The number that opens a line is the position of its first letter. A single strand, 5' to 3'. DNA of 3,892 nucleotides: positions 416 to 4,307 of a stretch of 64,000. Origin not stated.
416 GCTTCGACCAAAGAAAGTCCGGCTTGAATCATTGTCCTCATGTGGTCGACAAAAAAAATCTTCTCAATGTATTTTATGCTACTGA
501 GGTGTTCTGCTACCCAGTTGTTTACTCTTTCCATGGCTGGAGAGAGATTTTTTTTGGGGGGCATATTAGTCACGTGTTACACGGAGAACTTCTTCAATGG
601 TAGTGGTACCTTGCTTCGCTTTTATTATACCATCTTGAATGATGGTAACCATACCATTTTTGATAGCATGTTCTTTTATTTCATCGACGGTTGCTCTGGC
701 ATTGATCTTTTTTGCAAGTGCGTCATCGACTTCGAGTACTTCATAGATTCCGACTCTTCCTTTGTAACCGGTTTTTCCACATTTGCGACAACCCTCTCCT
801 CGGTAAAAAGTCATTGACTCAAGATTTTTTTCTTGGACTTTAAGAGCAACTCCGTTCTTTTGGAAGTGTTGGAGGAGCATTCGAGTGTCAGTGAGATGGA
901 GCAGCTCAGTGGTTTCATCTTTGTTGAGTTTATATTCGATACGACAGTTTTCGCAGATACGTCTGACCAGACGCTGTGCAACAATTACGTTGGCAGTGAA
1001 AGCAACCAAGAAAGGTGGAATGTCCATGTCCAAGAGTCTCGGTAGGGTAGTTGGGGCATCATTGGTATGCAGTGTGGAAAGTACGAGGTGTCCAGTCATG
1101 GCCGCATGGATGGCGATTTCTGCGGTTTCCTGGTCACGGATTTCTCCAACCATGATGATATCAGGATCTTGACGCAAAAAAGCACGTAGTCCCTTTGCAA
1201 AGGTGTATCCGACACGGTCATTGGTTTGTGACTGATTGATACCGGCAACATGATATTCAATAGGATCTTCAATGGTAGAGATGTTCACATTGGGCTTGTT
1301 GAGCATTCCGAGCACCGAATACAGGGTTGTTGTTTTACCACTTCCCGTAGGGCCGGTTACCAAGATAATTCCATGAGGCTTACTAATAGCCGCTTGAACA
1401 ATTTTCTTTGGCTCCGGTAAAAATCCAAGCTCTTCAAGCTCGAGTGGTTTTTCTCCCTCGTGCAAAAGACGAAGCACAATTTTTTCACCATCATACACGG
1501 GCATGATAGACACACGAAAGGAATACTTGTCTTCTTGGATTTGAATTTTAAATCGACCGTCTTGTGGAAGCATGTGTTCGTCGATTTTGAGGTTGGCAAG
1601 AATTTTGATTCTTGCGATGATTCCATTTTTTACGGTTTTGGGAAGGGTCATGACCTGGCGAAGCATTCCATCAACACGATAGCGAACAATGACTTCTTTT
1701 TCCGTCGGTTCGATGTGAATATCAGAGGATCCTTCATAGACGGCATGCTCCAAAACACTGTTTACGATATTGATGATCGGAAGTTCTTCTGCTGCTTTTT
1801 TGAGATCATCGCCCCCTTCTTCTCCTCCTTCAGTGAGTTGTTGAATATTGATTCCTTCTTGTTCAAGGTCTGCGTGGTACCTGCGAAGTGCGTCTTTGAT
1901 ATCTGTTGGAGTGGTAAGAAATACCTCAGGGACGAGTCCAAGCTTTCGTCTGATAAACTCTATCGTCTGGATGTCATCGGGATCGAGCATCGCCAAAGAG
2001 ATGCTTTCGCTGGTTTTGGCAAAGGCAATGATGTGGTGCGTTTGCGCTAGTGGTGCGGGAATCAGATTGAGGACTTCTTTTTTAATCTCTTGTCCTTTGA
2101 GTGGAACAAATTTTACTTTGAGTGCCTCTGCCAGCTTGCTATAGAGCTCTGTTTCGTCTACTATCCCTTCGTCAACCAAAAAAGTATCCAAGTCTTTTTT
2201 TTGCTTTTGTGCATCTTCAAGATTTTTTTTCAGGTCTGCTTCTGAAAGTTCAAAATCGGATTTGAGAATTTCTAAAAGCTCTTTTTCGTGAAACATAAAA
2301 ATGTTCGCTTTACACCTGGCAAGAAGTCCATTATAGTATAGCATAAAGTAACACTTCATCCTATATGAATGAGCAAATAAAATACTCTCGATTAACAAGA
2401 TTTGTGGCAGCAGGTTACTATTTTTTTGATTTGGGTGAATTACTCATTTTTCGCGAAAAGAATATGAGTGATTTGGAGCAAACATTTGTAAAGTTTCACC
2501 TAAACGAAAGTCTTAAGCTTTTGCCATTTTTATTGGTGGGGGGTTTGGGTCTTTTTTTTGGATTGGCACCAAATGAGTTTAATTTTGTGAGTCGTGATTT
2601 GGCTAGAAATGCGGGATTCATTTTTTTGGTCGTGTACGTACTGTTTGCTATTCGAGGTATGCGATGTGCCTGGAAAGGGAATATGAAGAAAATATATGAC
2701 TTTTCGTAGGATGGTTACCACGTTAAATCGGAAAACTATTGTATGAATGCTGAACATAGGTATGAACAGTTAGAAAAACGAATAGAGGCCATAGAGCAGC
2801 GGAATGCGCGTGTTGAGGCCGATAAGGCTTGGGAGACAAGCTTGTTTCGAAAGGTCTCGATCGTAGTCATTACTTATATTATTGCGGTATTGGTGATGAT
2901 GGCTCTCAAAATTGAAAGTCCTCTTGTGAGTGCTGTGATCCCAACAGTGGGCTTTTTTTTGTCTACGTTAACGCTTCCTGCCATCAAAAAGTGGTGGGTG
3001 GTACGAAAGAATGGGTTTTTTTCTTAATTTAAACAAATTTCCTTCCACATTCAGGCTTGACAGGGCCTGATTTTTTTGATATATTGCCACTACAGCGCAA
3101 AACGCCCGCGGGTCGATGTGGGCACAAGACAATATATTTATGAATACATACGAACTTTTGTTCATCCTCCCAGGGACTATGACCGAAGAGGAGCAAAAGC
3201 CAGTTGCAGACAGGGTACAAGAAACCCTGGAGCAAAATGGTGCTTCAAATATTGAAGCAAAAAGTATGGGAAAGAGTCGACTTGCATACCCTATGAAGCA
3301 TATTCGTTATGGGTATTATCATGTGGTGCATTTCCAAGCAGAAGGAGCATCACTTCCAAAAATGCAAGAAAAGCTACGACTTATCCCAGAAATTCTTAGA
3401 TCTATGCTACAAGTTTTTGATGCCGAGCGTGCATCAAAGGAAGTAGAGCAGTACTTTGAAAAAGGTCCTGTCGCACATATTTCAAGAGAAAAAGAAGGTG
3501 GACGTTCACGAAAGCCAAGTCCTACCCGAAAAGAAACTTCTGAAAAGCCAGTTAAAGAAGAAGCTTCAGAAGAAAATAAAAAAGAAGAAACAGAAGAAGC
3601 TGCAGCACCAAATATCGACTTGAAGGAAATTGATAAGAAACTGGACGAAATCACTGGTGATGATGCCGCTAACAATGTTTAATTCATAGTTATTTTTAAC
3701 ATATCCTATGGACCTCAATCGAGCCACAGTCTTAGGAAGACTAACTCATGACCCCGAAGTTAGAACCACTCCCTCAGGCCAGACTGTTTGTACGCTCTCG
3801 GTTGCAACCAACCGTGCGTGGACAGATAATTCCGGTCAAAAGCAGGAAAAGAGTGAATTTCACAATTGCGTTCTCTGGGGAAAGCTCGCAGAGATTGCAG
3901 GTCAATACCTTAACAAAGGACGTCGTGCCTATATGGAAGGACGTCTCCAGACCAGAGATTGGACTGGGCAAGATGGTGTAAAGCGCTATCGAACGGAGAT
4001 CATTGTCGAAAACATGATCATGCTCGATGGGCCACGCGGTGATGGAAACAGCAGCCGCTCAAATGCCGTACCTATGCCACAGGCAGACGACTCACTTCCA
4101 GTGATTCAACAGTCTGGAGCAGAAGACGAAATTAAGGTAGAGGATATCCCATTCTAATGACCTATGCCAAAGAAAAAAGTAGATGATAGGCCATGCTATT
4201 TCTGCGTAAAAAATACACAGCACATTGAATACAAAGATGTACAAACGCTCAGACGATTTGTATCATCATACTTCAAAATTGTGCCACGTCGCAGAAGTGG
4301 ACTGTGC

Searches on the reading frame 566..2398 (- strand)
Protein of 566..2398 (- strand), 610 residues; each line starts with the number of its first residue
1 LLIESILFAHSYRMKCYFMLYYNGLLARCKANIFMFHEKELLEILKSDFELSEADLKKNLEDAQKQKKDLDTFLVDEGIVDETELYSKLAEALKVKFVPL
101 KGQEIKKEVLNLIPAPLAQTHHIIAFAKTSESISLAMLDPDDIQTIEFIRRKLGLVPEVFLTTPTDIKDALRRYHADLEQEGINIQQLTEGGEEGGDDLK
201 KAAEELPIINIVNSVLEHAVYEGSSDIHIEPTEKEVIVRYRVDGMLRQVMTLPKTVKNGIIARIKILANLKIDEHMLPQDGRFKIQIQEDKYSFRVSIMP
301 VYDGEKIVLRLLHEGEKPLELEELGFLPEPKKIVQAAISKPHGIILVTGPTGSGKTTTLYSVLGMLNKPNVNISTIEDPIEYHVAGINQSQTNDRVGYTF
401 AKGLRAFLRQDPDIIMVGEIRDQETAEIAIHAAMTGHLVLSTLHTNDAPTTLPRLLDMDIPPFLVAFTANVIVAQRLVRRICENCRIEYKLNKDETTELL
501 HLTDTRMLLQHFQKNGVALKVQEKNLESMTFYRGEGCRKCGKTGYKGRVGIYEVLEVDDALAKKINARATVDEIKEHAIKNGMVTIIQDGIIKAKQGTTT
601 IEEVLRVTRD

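Call 15: search_protein_families(library=pfam, proteins=[window:566-2398:-], max_evalue=0.001)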
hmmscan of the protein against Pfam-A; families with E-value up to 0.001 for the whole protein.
window:566-2398:- (610 aa): 6 families
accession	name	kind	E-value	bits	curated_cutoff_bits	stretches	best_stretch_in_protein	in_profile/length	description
PF00437.27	T2SSE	-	8.8e-132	439.7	24.9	1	203-606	3-370/370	Type II/IV secretion system protein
PF05157.20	MshEN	-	5.1e-13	49.3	23.1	1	94-178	2-87/90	MshEN domain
PF01637.24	ATPase_2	-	5.2e-05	23.6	33.2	0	331-367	9-45/225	ATPase domain predominantly from Archaea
PF25199.1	nSTAND_NTPase5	-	0.00056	20.2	34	0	338-381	37-81/145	Novel STAND NTPase 5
PF13401.12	AAA_22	-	0.00062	20.5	27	0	341-369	4-32/130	AAA domain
PF00005.33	ABC_tran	-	0.00085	20.4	25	0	343-404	12-68/137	ABC transporter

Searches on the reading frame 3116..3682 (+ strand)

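Call 16: search_protein_families(library=pfam, proteins=[window:3116-3682:+], max_evalue=0.001)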
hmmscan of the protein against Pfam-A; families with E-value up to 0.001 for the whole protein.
window:3116-3682:+ (188 aa): 1 family
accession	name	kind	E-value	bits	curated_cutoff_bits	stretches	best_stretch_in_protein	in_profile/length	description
PF01250.22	Ribosomal_S6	-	7.4e-21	74.6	27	1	11-97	1-87/90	Ribosomal protein S6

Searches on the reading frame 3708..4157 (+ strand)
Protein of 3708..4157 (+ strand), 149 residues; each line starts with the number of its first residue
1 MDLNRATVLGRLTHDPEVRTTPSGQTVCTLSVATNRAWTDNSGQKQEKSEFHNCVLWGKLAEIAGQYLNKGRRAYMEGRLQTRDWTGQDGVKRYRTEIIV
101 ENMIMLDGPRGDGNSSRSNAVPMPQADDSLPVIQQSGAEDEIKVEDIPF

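Call 16: search_protein_families(library=pfam, proteins=[window:3708-4157:+], max_evalue=0.001)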
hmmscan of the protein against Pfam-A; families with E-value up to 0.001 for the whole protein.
window:3708-4157:+ (149 aa): 1 family
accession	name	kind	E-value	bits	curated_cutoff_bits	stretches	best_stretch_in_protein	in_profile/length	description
PF00436.31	SSB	-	4.4e-38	130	26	1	3-106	1-104/104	Single-strand binding protein family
